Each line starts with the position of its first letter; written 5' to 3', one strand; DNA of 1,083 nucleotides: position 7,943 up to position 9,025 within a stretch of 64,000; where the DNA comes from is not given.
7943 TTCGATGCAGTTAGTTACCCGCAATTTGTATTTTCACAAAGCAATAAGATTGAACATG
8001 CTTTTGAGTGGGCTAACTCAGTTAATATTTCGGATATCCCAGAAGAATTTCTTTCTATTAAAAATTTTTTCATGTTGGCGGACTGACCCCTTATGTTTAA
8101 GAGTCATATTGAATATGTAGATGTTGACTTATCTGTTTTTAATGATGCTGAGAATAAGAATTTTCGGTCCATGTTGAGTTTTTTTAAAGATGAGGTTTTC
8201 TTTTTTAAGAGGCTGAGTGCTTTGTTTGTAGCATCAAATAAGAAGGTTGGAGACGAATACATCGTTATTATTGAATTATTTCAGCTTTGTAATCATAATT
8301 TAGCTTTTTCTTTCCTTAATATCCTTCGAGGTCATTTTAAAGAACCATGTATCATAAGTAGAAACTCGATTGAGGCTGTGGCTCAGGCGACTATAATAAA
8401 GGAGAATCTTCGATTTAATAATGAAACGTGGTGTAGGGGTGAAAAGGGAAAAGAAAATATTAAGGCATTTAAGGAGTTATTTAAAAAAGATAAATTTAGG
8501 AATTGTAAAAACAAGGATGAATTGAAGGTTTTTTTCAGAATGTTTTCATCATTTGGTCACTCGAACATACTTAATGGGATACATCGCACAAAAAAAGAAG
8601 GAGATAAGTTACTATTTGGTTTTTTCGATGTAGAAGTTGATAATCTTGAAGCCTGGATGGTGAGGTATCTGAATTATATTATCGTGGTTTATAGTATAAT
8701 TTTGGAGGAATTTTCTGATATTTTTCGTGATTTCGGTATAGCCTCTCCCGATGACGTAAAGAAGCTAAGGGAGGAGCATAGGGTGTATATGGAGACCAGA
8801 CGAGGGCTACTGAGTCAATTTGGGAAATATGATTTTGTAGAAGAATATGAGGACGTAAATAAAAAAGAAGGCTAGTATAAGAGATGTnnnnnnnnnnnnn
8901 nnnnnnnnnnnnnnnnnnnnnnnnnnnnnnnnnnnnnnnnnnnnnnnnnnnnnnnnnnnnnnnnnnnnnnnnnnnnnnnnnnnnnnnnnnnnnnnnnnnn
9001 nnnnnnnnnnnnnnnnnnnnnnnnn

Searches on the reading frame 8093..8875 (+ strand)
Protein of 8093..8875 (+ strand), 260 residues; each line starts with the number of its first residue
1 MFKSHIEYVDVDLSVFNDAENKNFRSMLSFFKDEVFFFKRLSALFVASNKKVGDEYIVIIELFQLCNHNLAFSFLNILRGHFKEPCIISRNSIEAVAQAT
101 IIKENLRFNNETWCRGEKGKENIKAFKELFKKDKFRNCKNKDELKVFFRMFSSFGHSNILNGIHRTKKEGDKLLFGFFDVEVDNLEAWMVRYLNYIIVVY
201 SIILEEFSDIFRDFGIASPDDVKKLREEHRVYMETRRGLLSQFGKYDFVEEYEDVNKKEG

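Call 4: search_protein_families(library=pfam, proteins=[window:8093-8875:+], max_evalue=0.1)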
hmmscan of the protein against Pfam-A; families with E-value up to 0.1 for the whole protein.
window:8093-8875:+ (260 aa): 1 family
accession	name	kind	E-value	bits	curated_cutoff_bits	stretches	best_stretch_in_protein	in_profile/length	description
PF17924.6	TetR_C_19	-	0.053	14.3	26.8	1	115-169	46-99/117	Tetracyclin repressor-like, C-terminal domain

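Call 5: search_protein_families(library=padloc, proteins=[window:8093-8875:+], max_evalue=0.1)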
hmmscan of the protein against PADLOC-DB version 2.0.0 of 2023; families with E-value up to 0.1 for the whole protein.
window:8093-8875:+ (260 aa): 1 family
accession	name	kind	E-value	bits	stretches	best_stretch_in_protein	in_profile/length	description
PDLC03852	LmuA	-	0.0087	14.1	1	59-145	85-169/336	-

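Call 6: search_protein_families(library=ncbifam, proteins=[window:8093-8875:+], max_evalue=1)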
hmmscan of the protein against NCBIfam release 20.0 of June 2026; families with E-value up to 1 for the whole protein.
window:8093-8875:+ (260 aa): 0 families

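Call 7: search_protein_families(library=phrogs, proteins=[window:8093-8875:+], max_evalue=1)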
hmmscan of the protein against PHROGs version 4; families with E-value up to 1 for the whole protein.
window:8093-8875:+ (260 aa): 0 families

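Call 12: find_homologous_proteins(query=window:8093-8875:+)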
Query window:8093-8875:+ (260 aa): 5 proteins with E <= 0.001 among 302 candidates.
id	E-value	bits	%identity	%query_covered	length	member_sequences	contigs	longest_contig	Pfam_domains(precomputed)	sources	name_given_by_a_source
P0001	2.0e-167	573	100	100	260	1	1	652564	-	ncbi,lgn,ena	-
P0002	5.7e-100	352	68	91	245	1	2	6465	-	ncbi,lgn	-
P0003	1.3e-87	311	59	93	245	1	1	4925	-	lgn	-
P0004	6.8e-77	276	56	89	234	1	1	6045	-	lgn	-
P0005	5.7e-76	273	52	91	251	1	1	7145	-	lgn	-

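Call 14: find_encoding_contigs(protein=P0002, flank=10000, max_places=4)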
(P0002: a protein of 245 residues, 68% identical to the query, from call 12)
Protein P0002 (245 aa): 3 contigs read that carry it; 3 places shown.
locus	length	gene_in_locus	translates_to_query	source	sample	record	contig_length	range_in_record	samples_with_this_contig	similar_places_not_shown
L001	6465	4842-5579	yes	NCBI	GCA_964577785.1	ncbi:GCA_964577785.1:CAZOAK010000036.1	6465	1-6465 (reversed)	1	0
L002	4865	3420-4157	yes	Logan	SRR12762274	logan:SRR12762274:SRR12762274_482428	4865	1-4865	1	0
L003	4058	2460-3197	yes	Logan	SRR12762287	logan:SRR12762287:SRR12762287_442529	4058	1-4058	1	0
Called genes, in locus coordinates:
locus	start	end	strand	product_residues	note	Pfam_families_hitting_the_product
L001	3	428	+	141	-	?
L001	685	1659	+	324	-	PF11159:DUF2939 (weak), PF11611:DUF4352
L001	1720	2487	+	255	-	PF08378:NERD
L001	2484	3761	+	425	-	PF18860:AbiJ_NTD3, PF14355:Abi_C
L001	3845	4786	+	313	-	-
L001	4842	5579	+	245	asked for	-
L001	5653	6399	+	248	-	-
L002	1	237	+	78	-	?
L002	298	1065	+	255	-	PF08378:NERD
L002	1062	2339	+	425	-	PF18860:AbiJ_NTD3, PF14355:Abi_C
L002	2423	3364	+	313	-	-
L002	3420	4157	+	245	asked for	-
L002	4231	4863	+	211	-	?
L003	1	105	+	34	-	?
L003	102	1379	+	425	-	PF18860:AbiJ_NTD3, PF14355:Abi_C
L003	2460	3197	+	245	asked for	-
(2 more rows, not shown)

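Call 15: find_encoding_contigs(protein=P0003, flank=10000, max_places=4)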
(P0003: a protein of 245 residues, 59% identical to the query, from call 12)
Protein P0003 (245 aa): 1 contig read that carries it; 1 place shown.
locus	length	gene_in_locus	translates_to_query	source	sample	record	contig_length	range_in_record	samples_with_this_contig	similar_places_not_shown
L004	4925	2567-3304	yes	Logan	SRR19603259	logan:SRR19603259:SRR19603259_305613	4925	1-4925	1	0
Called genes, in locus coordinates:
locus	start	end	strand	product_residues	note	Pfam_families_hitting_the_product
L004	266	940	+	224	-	PF01726:LexA_DNA_bind, PF00717:Peptidase_S24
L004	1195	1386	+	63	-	-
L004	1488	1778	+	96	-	PF13031:DUF3892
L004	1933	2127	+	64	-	PF16468:DUF5049 (weak)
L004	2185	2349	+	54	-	-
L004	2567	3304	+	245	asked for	-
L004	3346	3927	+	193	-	-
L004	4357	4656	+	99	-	-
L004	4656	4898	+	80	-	-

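Call 16: find_encoding_contigs(protein=P0004, flank=10000, max_places=4)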
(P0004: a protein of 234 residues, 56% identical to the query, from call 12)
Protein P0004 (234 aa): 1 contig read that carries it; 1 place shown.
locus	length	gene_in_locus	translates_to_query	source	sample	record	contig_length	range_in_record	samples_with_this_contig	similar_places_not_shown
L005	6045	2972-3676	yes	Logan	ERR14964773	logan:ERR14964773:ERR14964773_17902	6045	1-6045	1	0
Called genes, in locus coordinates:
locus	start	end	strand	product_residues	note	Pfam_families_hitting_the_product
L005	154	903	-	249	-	PF12762:DDE_Tnp_IS1595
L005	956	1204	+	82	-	-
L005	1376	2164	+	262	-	PF13338:AbiEi_4 (weak)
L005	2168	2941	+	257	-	PF08843:AbiEii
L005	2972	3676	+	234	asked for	-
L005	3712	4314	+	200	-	-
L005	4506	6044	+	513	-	?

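Call 17: find_encoding_contigs(protein=P0005, flank=10000, max_places=4)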
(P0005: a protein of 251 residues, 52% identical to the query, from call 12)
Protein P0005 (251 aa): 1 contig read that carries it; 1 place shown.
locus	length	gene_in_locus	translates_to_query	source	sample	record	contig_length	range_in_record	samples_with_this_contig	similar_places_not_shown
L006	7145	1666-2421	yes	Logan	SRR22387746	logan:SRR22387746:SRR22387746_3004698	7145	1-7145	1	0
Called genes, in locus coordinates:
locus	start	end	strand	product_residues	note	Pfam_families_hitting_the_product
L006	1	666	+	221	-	?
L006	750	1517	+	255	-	PF08378:NERD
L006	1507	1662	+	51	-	-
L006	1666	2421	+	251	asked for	-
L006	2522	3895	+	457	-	PF01844:HNH, PF14279:HNH_5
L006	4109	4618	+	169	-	PF01661:Macro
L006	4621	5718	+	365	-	-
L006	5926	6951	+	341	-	-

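Call 27: search_solved_structures(query=A1, max_evalue=10)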
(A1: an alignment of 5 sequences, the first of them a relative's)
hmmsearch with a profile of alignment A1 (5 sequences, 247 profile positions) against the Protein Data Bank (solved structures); distinct sequences matched with E-value up to 10: 2.
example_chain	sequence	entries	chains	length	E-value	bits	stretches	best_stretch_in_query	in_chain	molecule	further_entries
5j0a_A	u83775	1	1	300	1.5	11.4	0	9-66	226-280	Lymphokine-activated killer T-cell-originated protein kinase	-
5j0a_B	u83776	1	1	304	1.5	11.3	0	9-66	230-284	Lymphokine-activated killer T-cell-originated protein kinase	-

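Call 29: search_protein_families(library=pfam, alignment_id=A1, max_evalue=10)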
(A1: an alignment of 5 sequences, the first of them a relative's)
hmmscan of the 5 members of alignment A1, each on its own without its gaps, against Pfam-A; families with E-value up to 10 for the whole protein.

A. member 1, P0001 (260 aa): 1 family
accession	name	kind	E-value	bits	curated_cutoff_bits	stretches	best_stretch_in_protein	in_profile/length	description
PF17924.6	TetR_C_19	-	0.053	14.3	26.8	1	115-169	46-99/117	Tetracyclin repressor-like, C-terminal domain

B. families by the number of members that match (of 5 scanned): 5 families
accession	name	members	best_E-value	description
PF17288.8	Terminase_3C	1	0.02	Terminase RNAseH like domain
PF18928.5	DUF5677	1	0.037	Family of unknown function (DUF5677)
PF14294.11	DUF4372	1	0.046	Domain of unknown function (DUF4372)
PF17924.6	TetR_C_19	1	0.053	Tetracyclin repressor-like, C-terminal domain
PF17852.6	Dynein_AAA_lid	1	0.068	Dynein heavy chain AAA lid domain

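Call 33: find_homologous_proteins(query=A1, max_evalue=0.01)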
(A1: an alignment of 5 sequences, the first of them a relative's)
Query A1 (5 sequences) (260 aa, profile of the alignment): 9 proteins with E <= 0.01 among 3385 candidates.
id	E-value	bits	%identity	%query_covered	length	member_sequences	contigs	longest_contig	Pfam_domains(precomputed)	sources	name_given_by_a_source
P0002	2.6e-130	451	68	91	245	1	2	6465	-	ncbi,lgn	-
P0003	6.2e-129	447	59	93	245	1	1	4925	-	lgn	-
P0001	1.8e-128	445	100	100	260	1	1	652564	-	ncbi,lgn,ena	-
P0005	1.1e-126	439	52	91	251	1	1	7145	-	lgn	-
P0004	7.9e-121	420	56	89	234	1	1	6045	-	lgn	-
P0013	5.8e-119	414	52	91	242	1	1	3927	-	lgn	-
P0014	4.6e-108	378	53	91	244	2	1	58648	-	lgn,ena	-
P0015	2.8e-102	359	53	91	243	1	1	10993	-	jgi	jgi:hypothetical protein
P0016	9.4e-100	351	51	79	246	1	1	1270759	-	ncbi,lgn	ncbi:MAG: hypothetical protein ACWGHO_04550 [Candidatus Moraniibacteriota bacterium]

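Call 34: find_encoding_contigs(protein=P0014, flank=10000, max_places=3)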
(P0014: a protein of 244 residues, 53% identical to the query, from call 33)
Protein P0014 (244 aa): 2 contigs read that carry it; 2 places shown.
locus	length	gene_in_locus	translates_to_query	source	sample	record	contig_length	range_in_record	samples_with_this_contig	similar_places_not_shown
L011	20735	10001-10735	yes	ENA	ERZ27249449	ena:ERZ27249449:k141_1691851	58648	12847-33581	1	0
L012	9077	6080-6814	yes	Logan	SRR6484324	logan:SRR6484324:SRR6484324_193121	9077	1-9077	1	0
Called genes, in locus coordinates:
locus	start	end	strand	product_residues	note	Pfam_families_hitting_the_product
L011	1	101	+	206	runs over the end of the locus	PF02195:ParB_N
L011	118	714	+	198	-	-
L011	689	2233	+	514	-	PF03354:TerL_ATPase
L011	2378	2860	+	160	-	-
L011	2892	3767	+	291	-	PF02899:Phage_int_SAM_1, PF13495:Phage_int_SAM_4 (weak), PF00589:Phage_integrase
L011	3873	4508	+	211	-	-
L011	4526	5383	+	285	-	-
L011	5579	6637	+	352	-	PF00565:SNase, PF05901:Excalibur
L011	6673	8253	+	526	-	PF00005:ABC_tran (faint), PF02463:SMC_N, PF13175:AAA_15, PF13476:AAA_23 (weak), PF13514:AAA_27 (weak), PF13304:AAA_21, PF13175:AAA_15 (weak)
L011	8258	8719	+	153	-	-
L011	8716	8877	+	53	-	-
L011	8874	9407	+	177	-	-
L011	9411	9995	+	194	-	PF13328:HD_4, PF01966:HD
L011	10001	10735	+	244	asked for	-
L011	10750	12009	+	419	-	PF04326:SLFN_AlbA_2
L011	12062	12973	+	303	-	PF02899:Phage_int_SAM_1 (weak), PF00589:Phage_integrase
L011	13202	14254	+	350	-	PF02661:Fic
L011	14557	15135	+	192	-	PF06821:Ser_hydrolase (weak), PF00561:Abhydrolase_1 (faint)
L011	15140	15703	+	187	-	PF00293:NUDIX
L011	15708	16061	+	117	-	-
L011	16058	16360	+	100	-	-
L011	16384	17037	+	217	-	PF01966:HD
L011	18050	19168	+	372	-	PF03193:RsgA_GTPase, PF00009:GTP_EFTU (faint), PF02421:FeoB_N (faint), PF00005:ABC_tran (weak), PF01926:MMR_HSR1 (weak)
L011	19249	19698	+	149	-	PF04892:VanZ-LLP1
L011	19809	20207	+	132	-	PF07883:Cupin_2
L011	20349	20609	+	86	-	PF09851:SHOCT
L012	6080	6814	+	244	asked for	-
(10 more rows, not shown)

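Call 35: find_encoding_contigs(protein=P0016, flank=10000, max_places=3)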
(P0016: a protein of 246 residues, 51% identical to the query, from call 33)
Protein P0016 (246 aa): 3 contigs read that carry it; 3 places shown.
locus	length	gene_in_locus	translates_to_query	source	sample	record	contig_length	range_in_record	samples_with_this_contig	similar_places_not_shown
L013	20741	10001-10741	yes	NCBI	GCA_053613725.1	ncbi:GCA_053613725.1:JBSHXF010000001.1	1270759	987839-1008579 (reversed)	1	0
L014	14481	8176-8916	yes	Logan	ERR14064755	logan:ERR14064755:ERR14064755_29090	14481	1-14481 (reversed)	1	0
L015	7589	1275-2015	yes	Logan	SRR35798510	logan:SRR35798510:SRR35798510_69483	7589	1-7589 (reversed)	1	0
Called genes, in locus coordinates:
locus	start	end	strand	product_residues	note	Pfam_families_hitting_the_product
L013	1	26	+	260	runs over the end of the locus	PF14335:DUF4391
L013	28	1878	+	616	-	PF01555:N6_N4_Mtase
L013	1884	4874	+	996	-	PF04851:ResIII, PF19778:RE_endonuc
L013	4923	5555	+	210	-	-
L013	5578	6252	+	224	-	-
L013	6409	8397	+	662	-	PF11398:DUF2813 (faint), PF13175:AAA_15, PF13476:AAA_23, PF13304:AAA_21, PF20469:OLD-like_TOPRIM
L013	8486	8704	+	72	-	-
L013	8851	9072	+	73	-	-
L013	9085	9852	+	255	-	PF08378:NERD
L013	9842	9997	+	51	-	-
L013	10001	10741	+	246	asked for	-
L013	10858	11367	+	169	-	PF01661:Macro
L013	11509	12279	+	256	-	PF00483:NTP_transferase, PF12804:NTP_transf_3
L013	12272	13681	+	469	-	PF02878:PGM_PMM_I, PF02879:PGM_PMM_II, PF02880:PGM_PMM_III, PF00408:PGM_PMM_IV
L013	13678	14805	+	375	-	PF00465:Fe-ADH, PF13685:Fe-ADH_2, PF25137:ADH_Fe_C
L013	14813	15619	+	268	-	PF00459:Inositol_P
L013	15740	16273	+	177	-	PF00293:NUDIX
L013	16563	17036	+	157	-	PF00293:NUDIX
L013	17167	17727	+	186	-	PF13302:Acetyltransf_3, PF00583:Acetyltransf_1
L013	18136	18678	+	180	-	-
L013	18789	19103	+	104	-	-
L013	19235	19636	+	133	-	PF07883:Cupin_2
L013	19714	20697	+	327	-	PF02618:YceG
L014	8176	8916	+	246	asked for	-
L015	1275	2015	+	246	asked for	-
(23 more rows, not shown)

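Call 36: find_encoding_contigs(protein=P0015, flank=10000, max_places=3)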
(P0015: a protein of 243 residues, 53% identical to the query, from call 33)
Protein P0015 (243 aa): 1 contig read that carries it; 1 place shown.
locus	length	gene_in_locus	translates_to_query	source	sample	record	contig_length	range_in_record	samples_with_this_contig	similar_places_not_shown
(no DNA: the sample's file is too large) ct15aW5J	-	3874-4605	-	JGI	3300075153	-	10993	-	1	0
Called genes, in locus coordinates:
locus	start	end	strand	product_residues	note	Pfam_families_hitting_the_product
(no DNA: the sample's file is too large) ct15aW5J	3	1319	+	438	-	?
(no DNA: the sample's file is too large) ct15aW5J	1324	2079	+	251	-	PF12705:PDDEXK_1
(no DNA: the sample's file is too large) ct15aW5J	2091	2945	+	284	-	PF14267:DUF4357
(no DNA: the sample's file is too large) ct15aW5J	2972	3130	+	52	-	-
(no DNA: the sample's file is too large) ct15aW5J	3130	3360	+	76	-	-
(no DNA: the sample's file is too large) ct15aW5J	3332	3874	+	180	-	-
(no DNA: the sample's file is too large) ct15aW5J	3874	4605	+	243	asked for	-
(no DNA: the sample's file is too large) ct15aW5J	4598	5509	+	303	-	-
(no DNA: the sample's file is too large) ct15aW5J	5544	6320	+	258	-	PF14353:CpXC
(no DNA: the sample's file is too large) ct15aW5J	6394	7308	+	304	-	PF00589:Phage_integrase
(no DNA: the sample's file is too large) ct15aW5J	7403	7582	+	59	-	-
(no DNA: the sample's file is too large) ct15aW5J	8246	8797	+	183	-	-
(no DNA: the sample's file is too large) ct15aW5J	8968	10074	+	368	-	-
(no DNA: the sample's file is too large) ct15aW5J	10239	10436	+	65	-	PF16468:DUF5049 (weak)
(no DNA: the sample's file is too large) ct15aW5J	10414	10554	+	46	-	-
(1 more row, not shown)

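Call 52: predict_structure(alignment_id=A3)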
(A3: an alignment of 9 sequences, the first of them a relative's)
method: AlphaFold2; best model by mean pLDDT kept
length: 260 residues; sequences in the alignment: 9
mean_pLDDT: 48.3   pTM: 0.52
mean pLDDT of the five models: 48.3, 47.8, 46.9, 43.7, 42.6
residues with pLDDT >= 90: 0; 70-90: 35; 50-70: 82; < 50: 143
segments of 3 or more residues with pLDDT < 50: 1-16, 78-183, 242-260
pLDDT, mean of each block of 10 residues (from residue 1): 27 38 59 73 67 59 57 50 34 28 29 29 37 35 42 38 29 27 56 64 68 72 84 73 42 35
secondary structure, 60 per line:
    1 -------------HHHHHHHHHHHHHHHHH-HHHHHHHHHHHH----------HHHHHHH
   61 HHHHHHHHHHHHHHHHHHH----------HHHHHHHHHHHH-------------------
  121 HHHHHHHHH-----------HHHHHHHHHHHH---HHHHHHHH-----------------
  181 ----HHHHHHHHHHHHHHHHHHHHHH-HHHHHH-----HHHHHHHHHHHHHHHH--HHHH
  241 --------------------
elements in order: H14-30 H32-43 H54-79 H90-101 H121-129 H141-152 H156-163 H185-206 H208-213 H219-234 H237-240

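Call 57: search_protein_families(library=pfam, proteins=[L001:3845-4786:+, L001:5653-6399:+, L004:3346-3927:+, L005:3712-4314:+, L011:8258-8719:+, L011:8874-9407:+, L013:9842-9997:+], max_evalue=0.5)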
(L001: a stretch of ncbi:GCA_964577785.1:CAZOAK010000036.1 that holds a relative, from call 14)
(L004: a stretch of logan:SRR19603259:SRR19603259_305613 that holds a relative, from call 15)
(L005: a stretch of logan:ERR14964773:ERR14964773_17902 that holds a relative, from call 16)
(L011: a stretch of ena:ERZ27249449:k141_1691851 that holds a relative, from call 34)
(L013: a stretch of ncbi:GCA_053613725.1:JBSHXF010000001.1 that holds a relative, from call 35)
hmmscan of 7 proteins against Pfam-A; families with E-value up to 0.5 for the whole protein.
L001:3845-4786:+ (313 aa): 0 families

L001:5653-6399:+ (248 aa): 0 families

L004:3346-3927:+ (193 aa): 3 families
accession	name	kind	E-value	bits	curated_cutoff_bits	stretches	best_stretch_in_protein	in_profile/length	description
PF02706.20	Wzz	-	0.023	15.4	25.5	1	5-58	12-61/91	Chain length determinant protein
PF04850.18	Baculo_E66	-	0.063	12.6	26.5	1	34-103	142-207/391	Baculovirus E66 occlusion-derived virus envelope protein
PF02765.23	POT1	-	0.11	12.7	29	1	36-148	34-111/140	Telomeric single stranded DNA binding POT1/CDC13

L005:3712-4314:+ (200 aa): 3 families
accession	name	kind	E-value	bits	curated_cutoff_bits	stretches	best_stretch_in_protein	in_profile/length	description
PF11728.13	ArAE_1_C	-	0.007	16.9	22.4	1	131-188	76-133/166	Putative aromatic acid exporter C-terminal domain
PF13044.11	Fusion_F0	-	0.014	14.6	25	1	84-143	297-354/436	Fusion glycoprotein F0, Isavirus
PF20546.3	DUF6760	-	0.15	12.6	27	0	132-162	41-74/89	Family of unknown function (DUF6760)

L011:8258-8719:+ (153 aa): 1 family
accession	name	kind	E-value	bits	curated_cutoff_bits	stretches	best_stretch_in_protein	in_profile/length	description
PF02416.21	TatA_B_E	-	0.037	13.7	21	1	83-98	10-25/53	mttA/Hcf106 family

L011:8874-9407:+ (177 aa): 1 family
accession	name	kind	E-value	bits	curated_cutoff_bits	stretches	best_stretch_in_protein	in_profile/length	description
PF11645.14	PDDEXK_5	-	0.0011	19.4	26.1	1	15-76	2-64/138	PD-(D/E)XK endonuclease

L013:9842-9997:+ (51 aa): 2 families
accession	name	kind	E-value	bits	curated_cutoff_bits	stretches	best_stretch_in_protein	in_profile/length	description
PF06918.19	DUF1280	-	0.068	13.2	25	1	4-29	57-82/220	Protein of unknown function (DUF1280)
PF21381.2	MCLN_ECD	-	0.083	13.1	27.1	1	7-43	2-38/194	Mucolipin, extracytosolic domain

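Call 63: find_related_loci(query=A3, collection=viral_contigs, flank=7000)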
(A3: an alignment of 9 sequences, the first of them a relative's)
Query A3 (260 aa) in viral_contigs; peptide patterns used: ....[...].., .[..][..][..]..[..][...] (x = any residue, [..] = any of these).
489 stretches matched a pattern, but none encodes a relative of the query by tblastn (E <= 1e-3).

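Call 67: search_protein_families(library=padloc, alignment_id=A3, max_evalue=10)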
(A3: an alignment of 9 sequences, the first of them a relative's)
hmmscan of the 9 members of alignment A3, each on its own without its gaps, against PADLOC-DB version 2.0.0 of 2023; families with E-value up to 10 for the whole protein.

A. member 1, P0001 (260 aa): 1 family
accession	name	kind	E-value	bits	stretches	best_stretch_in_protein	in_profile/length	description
PDLC03852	LmuA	-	0.0087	14.1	1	59-145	85-169/336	-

B. families by the number of members that match (of 9 scanned): 1 family
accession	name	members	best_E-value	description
PDLC03852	LmuA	1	0.0087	-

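Call 87: search_protein_families(library=pfam, proteins=[P0013, P0014, P0015, P0016], max_evalue=1)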
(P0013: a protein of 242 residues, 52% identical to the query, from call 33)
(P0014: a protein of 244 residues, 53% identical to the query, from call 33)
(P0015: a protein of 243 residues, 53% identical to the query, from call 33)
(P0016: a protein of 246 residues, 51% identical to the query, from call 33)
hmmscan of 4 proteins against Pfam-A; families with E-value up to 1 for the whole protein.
P0013 (242 aa): 0 families

P0014 (244 aa): 1 family
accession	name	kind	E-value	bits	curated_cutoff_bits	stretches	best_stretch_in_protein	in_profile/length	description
PF20532.3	DUF6747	-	0.09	13.7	27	1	122-156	6-38/55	Family of unknown function (DUF6747)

P0015 (243 aa): 3 families
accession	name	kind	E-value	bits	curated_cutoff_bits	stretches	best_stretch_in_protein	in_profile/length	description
PF16440.10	DUF5037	-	0.021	14.9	25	1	69-192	63-185/247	Domain of unknown function (DUF5037)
PF08929.15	PoNi_C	-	0.11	13.8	25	1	113-179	20-84/107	PoNe immunity proteins (PoNi), C-terminal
PF13044.11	Fusion_F0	-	0.15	11.2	25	1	101-144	60-102/436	Fusion glycoprotein F0, Isavirus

P0016 (246 aa): 0 families

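Call 104: search_dna_similar(query=window:8093-8875:+, collection=plasmids, mode=protein, max_evalue=0.001, max_rows=10)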
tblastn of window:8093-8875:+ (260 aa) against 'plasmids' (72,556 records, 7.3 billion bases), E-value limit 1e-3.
No match.

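Call 106: search_dna_similar(query=window:8093-8875:+, collection=phages, mode=protein, max_evalue=0.001, max_rows=10)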
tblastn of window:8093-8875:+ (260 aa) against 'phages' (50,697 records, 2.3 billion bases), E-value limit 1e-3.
No match.
